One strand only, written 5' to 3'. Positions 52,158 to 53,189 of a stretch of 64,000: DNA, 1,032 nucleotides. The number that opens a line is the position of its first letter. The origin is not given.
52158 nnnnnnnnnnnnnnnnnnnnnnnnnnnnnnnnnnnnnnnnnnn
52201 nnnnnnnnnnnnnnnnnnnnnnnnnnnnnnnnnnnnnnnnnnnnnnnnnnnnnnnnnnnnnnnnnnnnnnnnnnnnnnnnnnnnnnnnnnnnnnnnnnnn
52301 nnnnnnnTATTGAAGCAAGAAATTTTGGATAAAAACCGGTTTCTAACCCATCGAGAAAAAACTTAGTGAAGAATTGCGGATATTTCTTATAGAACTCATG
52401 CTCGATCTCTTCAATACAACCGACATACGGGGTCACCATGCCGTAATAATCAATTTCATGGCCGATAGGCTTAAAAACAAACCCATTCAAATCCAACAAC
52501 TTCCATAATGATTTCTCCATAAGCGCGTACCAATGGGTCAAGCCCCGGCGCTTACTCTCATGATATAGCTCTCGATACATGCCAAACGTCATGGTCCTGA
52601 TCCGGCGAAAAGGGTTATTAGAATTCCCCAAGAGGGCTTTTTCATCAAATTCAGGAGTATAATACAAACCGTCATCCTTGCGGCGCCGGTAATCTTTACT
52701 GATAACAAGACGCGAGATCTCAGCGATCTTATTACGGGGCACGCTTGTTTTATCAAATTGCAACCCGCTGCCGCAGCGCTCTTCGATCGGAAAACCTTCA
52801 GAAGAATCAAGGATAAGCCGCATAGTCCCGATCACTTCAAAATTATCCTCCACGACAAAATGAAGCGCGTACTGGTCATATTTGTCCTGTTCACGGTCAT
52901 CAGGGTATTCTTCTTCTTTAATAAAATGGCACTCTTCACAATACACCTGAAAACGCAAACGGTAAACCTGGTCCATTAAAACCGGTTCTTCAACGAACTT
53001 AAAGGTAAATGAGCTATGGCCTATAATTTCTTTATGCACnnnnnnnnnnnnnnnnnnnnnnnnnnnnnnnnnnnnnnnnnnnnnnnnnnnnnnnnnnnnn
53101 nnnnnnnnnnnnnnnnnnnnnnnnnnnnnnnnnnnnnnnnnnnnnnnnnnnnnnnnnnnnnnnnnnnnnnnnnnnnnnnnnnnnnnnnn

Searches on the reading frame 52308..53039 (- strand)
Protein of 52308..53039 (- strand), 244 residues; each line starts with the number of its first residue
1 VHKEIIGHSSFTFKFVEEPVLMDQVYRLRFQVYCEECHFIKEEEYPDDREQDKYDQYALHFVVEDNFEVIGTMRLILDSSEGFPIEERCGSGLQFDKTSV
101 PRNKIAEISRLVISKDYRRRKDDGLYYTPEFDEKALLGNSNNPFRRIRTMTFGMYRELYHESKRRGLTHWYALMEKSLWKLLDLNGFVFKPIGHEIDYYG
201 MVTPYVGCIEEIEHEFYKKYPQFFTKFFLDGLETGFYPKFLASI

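Call 8: search_protein_families(library=ncbifam, proteins=[window:52308-53039:-], max_evalue=0.01)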
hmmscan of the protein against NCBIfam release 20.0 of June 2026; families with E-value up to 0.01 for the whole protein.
window:52308-53039:- (244 aa): 4 families
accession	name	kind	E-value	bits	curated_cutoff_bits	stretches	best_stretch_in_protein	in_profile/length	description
TIGR03694.1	exosort_acyl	subfamily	2.6e-56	190.7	111.95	1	9-225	6-231/241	PEP-CTERM/exosortase system-associated acyltransferase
TIGR04045.1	MSMEG_0567_GNAT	equivalog_domain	2e-05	24.2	68.45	1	11-77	2-67/153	MSMEG_0567/Sll0786 family nitrogen starvation N-acetyltransferase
NF052393.1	AHserLSynTraI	equivalog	0.0065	15.7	250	1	17-119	13-113/212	acyl-homoserine-lactone synthase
NF047533.1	LBL_2463_fam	subfamily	0.0078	15.9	110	0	48-111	21-86/177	LBL_2463 family protein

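Call 9: search_protein_families(library=pfam, proteins=[window:52308-53039:-], max_evalue=0.01)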
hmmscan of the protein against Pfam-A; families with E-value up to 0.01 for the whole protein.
window:52308-53039:- (244 aa): 4 families
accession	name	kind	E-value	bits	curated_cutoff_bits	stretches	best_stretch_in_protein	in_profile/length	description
PF13444.12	Acetyltransf_5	-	2.5e-17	63.9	22.4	1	28-121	1-95/102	Acetyltransferase (GNAT) domain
PF21926.2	FeeM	-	4e-10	40.1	27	1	24-120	1-95/158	N-acyl amino acid synthase FeeM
PF00765.23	Autoind_synth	-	0.0015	18.6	24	1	22-121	10-107/183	Autoinducer synthase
PF00583.31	Acetyltransf_1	-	0.0027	18.4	20.7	1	37-120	12-74/116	Acetyltransferase (GNAT) family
